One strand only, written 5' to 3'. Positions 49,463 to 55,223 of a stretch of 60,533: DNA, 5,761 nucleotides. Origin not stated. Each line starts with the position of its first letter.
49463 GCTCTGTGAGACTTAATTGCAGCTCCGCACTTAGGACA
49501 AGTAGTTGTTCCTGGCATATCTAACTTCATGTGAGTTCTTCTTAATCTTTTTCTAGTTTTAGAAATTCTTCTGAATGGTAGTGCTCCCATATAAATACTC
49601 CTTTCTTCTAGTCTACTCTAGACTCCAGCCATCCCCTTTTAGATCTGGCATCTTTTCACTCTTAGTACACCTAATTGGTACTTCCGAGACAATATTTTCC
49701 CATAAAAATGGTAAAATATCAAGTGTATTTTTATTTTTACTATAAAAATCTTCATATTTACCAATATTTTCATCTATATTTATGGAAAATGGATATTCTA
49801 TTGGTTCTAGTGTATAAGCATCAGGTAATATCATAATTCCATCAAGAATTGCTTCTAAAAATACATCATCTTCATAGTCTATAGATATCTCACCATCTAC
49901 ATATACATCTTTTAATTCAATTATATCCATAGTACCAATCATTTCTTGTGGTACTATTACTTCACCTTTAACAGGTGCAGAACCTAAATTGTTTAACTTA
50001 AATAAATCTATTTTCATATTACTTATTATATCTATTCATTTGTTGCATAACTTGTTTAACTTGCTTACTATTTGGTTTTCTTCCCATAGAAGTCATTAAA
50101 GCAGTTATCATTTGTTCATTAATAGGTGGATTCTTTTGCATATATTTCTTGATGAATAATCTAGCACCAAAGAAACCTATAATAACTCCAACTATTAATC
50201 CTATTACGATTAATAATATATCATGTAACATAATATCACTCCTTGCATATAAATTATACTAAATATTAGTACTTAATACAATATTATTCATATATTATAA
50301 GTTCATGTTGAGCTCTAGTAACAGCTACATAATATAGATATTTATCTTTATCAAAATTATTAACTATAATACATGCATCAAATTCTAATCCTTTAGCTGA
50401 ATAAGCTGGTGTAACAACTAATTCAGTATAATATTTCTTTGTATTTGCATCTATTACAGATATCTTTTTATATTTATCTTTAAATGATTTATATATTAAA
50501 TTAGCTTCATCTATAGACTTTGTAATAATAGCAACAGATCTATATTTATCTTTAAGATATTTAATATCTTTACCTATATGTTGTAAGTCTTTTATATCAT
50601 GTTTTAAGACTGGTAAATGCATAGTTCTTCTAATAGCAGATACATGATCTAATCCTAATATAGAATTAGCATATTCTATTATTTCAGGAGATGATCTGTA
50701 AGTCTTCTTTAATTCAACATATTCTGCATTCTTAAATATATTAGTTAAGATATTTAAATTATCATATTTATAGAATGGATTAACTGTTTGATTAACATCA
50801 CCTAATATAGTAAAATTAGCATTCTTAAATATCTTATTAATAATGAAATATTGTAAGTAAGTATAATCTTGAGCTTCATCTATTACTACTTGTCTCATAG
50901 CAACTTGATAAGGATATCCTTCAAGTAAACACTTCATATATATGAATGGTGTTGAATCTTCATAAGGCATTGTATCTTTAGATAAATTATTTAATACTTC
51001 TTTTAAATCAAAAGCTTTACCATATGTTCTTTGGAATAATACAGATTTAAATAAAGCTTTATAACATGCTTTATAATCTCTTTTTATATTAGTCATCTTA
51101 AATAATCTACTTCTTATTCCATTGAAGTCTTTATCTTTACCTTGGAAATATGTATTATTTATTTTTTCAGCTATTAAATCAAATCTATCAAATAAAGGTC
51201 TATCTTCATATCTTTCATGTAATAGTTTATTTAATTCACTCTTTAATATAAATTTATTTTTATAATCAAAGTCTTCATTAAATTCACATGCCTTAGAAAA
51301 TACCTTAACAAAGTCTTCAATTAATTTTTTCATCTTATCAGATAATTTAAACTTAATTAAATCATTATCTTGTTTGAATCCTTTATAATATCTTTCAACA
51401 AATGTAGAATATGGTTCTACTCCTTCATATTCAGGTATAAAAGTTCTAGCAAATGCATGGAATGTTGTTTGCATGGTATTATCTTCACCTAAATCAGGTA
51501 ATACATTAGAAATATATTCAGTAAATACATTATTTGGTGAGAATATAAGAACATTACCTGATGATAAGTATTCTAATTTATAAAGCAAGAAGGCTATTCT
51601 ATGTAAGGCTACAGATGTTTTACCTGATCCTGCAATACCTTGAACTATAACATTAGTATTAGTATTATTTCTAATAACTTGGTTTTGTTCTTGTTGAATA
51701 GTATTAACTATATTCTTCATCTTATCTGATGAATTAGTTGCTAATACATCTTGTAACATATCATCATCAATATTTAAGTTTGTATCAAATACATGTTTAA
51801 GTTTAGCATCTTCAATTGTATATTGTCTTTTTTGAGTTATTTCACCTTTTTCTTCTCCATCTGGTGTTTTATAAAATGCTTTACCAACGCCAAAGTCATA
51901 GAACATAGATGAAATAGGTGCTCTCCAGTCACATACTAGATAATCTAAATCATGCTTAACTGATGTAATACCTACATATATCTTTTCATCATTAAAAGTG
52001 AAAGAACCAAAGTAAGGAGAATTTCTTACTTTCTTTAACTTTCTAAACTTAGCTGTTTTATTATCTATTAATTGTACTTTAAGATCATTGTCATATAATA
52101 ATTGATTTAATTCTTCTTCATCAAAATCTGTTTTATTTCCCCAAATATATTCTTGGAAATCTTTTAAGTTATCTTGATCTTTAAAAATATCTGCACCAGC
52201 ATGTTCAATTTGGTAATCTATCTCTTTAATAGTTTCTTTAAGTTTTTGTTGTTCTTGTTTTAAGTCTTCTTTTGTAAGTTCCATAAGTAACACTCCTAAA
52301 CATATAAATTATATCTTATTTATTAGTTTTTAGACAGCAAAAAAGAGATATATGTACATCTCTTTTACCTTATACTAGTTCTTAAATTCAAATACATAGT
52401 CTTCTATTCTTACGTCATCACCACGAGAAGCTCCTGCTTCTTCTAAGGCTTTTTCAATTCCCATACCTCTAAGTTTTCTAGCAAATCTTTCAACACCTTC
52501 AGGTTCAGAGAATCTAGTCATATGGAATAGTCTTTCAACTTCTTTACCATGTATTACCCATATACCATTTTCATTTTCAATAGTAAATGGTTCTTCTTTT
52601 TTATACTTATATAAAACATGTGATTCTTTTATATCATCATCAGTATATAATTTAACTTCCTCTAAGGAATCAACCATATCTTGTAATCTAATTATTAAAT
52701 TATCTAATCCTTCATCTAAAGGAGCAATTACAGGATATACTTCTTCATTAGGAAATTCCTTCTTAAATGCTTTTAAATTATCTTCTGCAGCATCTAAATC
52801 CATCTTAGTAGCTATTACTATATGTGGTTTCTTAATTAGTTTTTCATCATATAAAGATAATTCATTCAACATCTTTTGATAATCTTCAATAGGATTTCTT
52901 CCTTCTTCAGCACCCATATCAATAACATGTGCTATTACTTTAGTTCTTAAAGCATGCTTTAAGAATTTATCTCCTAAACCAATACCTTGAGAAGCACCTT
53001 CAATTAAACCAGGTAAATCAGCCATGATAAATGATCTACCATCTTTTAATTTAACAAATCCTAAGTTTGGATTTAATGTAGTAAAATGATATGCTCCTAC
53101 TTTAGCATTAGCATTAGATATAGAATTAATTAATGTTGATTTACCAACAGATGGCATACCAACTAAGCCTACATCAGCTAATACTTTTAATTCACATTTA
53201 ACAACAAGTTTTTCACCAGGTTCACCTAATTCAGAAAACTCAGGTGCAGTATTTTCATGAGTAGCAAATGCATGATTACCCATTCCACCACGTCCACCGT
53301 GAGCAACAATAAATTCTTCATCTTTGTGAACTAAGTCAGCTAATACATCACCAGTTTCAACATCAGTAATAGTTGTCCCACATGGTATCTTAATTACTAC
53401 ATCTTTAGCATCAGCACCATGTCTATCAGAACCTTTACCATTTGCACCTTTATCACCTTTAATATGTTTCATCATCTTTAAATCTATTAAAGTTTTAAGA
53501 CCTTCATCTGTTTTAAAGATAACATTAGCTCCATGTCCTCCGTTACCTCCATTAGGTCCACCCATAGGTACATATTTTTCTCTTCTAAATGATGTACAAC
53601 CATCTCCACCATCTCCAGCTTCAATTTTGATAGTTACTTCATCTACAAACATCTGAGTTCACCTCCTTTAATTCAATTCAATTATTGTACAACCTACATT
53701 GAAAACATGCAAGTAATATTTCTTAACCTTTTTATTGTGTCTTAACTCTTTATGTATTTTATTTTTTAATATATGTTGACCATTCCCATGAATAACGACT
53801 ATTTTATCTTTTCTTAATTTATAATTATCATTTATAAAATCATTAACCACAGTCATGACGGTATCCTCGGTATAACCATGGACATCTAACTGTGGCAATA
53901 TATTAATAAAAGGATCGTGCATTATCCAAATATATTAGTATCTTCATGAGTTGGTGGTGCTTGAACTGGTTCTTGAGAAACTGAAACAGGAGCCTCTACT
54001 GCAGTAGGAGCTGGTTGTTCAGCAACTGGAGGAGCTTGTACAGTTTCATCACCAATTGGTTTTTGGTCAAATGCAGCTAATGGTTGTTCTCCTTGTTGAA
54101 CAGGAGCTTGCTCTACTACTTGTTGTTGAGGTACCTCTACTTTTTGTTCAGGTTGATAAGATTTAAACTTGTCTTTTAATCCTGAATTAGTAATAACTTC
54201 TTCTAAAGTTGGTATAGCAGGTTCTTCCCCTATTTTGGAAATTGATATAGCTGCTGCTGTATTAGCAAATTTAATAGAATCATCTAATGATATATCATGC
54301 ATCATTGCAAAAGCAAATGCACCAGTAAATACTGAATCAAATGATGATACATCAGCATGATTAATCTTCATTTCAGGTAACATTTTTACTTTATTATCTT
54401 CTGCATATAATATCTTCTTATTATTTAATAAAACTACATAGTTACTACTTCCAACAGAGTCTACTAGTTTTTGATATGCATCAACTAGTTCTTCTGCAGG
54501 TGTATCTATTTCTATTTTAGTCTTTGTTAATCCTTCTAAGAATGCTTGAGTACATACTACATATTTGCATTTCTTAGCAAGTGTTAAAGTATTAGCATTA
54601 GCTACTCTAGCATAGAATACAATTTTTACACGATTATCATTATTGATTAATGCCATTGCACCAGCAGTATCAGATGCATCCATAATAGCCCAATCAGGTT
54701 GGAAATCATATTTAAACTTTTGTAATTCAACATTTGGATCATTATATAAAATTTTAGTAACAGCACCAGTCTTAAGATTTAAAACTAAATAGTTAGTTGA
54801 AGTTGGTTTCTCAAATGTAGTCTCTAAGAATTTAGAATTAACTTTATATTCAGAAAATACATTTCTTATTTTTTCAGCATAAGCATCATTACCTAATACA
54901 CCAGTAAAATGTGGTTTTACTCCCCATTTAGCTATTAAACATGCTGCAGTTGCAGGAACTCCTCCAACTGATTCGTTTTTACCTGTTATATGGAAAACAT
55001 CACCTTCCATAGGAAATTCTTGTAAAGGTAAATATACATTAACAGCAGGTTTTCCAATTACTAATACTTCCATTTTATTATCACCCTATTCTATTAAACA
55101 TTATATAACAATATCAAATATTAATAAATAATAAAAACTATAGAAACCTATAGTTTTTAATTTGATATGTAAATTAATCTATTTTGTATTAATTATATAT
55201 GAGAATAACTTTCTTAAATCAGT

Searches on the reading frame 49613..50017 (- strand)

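Call 10: search_protein_families(library=pfam, proteins=[window:49613-50017:-], max_evalue=0.01)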
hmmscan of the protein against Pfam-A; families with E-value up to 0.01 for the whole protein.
window:49613-50017:- (134 aa): 1 family
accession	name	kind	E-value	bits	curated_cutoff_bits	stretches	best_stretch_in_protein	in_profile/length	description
PF02620.22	YceD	-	0.00049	20.6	33.2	1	69-132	16-94/119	Large ribosomal RNA subunit accumulation protein YceD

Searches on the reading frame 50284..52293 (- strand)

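Call 10: search_protein_families(library=pfam, proteins=[window:50284-52293:-], max_evalue=0.01)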
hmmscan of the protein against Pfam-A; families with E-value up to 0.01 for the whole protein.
window:50284-52293:- (669 aa): 9 families
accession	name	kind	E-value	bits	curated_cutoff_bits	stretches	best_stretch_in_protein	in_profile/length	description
PF00580.27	UvrD-helicase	-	3.1e-15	57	23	1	200-516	2-264/271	UvrD/REP helicase N-terminal domain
PF13245.12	AAA_19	-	8.8e-09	36.1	25.1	1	206-505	4-131/134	AAA domain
PF01443.25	Viral_helicase1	-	1.5e-06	28.6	21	0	539-668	106-227/228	Viral superfamily 1 RNA helicase core domain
PF02562.22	PhoH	-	1.3e-05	25.3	27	0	469-528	123-183/205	PhoH-like protein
PF13538.12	UvrD_C_2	-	2.2e-05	24.6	27.4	1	627-668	4-52/52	UvrD-like helicase C-terminal domain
PF13361.12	UvrD_C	-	4.3e-05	23.5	25.6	1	632-667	294-345/350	UvrD-like helicase C-terminal domain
PF09848.15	SLFN-g3_helicase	-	0.00011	22.1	24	0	214-259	3-45/354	Schlafen group 3, DNA/RNA helicase domain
PF00270.35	DEAD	-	0.00023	21.4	26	1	203-271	4-71/167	DEAD/DEAH box helicase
PF25199.1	nSTAND_NTPase5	-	0.0087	16.3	34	0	191-238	20-66/145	Novel STAND NTPase 5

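Call 11: search_protein_families(library=ncbifam, proteins=[window:50284-52293:-], max_evalue=0.01)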
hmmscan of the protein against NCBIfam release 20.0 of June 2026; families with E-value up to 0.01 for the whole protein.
window:50284-52293:- (669 aa): 13 families
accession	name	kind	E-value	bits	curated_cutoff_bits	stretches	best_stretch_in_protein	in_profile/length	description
NF041464.1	HelD_BACSU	equivalog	3.9e-137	458.3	419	2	4-384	1-405/779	RNA polymerase recycling motor HelD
NF041254.1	motor_HelR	exception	8.2e-38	130.1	750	2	68-279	57-269/706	RNA polymerase recycling motor ATPase HelR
NF041258.1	motor_HelR_2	exception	2.1e-35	122.1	1100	2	79-280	51-253/713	RNA polymerase recycling motor ATPase HelR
NF041465.1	HelD_MYCSM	equivalog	5.6e-30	104.1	1051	1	84-277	61-255/719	RNA polymerase recycling motor HelD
NF008743.0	PRK11773.1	equivalog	4.6e-14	51.7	965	2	462-546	210-297/720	DNA helicase II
TIGR01075.1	uvrD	equivalog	5.8e-13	48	1144.45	1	462-546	205-292/715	DNA helicase II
TIGR01074.1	rep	equivalog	9.9e-12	43.9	951.45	2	463-546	204-290/668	DNA helicase Rep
NF008172.0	PRK10919.1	equivalog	1.2e-11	43.6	1168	1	462-546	204-291/673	DNA helicase Rep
NF008276.0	PRK11054.1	equivalog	3.9e-08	32.3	543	1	198-290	196-287/684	DNA helicase IV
TIGR02880.1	cbbX_cfxQ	equivalog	0.0022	17.3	459.25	1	204-266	50-111/284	CbbX protein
NF004066.1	PRK05580.1-3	equivalog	0.0024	16.2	813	1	185-237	242-296/788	primosomal protein N'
TIGR01820.1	TrpE-arch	equivalog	0.0028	17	512.05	1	10-105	154-249/449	anthranilate synthase component I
NF004067.0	PRK05580.1-4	equivalog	0.0069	14.8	763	0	166-238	175-248/737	primosomal protein N'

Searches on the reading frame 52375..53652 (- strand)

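Call 10: search_protein_families(library=pfam, proteins=[window:52375-53652:-], max_evalue=0.01)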
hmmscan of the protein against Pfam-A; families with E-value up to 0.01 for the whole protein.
window:52375-53652:- (425 aa): 6 families
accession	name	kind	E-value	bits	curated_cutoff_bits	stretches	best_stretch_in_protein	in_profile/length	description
PF01018.28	GTP1_OBG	-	4.2e-58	195.8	27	1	3-157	1-155/155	GTP1/OBG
PF01926.29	MMR_HSR1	-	8.6e-26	90.7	21.9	1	160-283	1-113/113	50S ribosome-binding GTPase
PF09269.16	DUF1967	-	3.2e-24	85.2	27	1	356-423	1-70/70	Domain of unknown function (DUF1967)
PF02421.24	FeoB_N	-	9.8e-10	38.6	27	1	161-217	3-58/156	Ferrous iron transport protein B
PF00931.28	NB-ARC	-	0.00055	19.7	23.5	1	147-190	10-49/248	NB-ARC domain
PF03193.22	RsgA_GTPase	-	0.0031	17.8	30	0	162-186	110-135/174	RsgA GTPase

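Call 11: search_protein_families(library=ncbifam, proteins=[window:52375-53652:-], max_evalue=0.01)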
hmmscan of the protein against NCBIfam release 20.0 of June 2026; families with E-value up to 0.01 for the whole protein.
window:52375-53652:- (425 aa): 24 families
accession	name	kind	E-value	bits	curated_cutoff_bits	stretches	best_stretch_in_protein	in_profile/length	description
NF008955.0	PRK12297.1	equivalog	3.2e-169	563.4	406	1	1-424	2-428/429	GTPase ObgE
TIGR02729.1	Obg_CgtA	equivalog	5.2e-127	423.4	280.25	1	2-327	1-328/329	Obg family GTPase CgtA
NF008954.1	PRK12296.1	equivalog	9.1e-122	406.8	377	1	2-424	4-437/470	GTPase ObgE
NF008956.1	PRK12299.1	equivalog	2.3e-119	398.2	300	1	1-327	1-325/327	GTPase ObgE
TIGR03595.1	Obg_CgtA_exten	equivalog_domain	2.8e-23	81.5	37.65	1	356-423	1-69/70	Obg family GTPase CgtA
NF007171.0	PRK09602.1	subfamily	2.9e-21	75.8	387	2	160-199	4-43/397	YchF-related putative GTPase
TIGR00092.1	TIGR00092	equivalog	7.3e-16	58.2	279.2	1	161-274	5-142/368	redox-regulated ATPase YchF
TIGR03156.1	GTP_HflX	equivalog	2.4e-13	49.7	216.75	1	158-325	189-349/351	GTPase HflX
NF000908.1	PRK00089.1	equivalog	3.5e-13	49.5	237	1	161-343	6-181/291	GTPase Era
NF008280.0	PRK11058.1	equivalog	1.2e-08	34.2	441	1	159-285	198-320/426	ribosome rescue GTPase HflX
TIGR00231.1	small_GTP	domain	1.6e-08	34.5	42.5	1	160-307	5-143/164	GTP-binding protein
TIGR00436.1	era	equivalog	3.6e-08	33.1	116.25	1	161-310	3-143/270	GTPase Era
TIGR03596.1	GTPase_YlqF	equivalog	4.2e-07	29.6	208.2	1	161-217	121-174/276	ribosome biogenesis GTPase YlqF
TIGR03594.1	GTPase_EngA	equivalog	7.7e-07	28.5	306.7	1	161-332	3-165/432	ribosome biogenesis GTPase Der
TIGR03918.1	GTP_HydF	equivalog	4.5e-06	25.8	325.55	1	160-338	9-178/392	[FeFe] hydrogenase H-cluster maturation GTPase HydF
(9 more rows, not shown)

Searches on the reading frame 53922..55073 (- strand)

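Call 10: search_protein_families(library=pfam, proteins=[window:53922-55073:-], max_evalue=0.01)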
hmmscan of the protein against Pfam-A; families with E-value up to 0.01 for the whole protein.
window:53922-55073:- (383 aa): 1 family
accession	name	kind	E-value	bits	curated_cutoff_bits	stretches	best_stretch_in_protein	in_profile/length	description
PF00294.29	PfkB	-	9.1e-22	78.2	25.8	1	4-289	5-301/302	pfkB family carbohydrate kinase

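Call 11: search_protein_families(library=ncbifam, proteins=[window:53922-55073:-], max_evalue=0.01)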
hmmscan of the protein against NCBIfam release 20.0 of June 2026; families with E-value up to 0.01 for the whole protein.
window:53922-55073:- (383 aa): 11 families
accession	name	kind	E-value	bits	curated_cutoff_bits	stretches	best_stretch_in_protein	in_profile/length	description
TIGR02152.1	D_ribokin_bact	equivalog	6.2e-28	98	299.65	1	3-293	1-296/298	ribokinase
NF008353.0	PRK11142.1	equivalog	2e-19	70.2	341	1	3-293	5-299/307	ribokinase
TIGR04382.1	myo_inos_iolC_N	equivalog_domain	1.2e-12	47.8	300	2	223-293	235-305/309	5-dehydro-2-deoxygluconokinase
TIGR02198.1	rfaE_dom_I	equivalog_domain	9.5e-11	41.4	345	2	193-285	211-304/315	D-glycero-beta-D-manno-heptose-7-phosphate kinase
NF008454.0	PRK11316.1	equivalog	1.2e-07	30.7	521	1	26-98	40-110/475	bifunctional D-glycero-beta-D-manno-heptose-7-phosphate kinase/D-glycero-beta-D-manno-heptose 1-phosphate adenylyltransferase HldE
NF006957.1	PRK09434.1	equivalog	1.4e-07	31.4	450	1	36-99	26-89/302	fructokinase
NF053626.1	RibKinHalex1628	equivalog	2.4e-07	30.6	330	1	2-283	3-278/293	ATP-dependent ribose-1-phosphate kinase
NF041134.1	R1P_kin_Thcocales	equivalog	3.4e-07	30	500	1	205-296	189-281/291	ADP-dependent ribose-1-phosphate kinase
NF007416.0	PRK09954.1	equivalog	0.0025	16.8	561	0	175-279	240-341/362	sugar kinase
NF040938.1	KDG_KDGal_kin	equivalog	0.0031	16.7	400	1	204-293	210-299/305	bifunctional 2-dehydro-3-deoxygluconokinase/2-dehydro-3-deoxygalactonokinase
NF041164.1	NucKinThplmales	equivalog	0.0069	15.6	450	0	10-280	11-274/295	nucleoside kinase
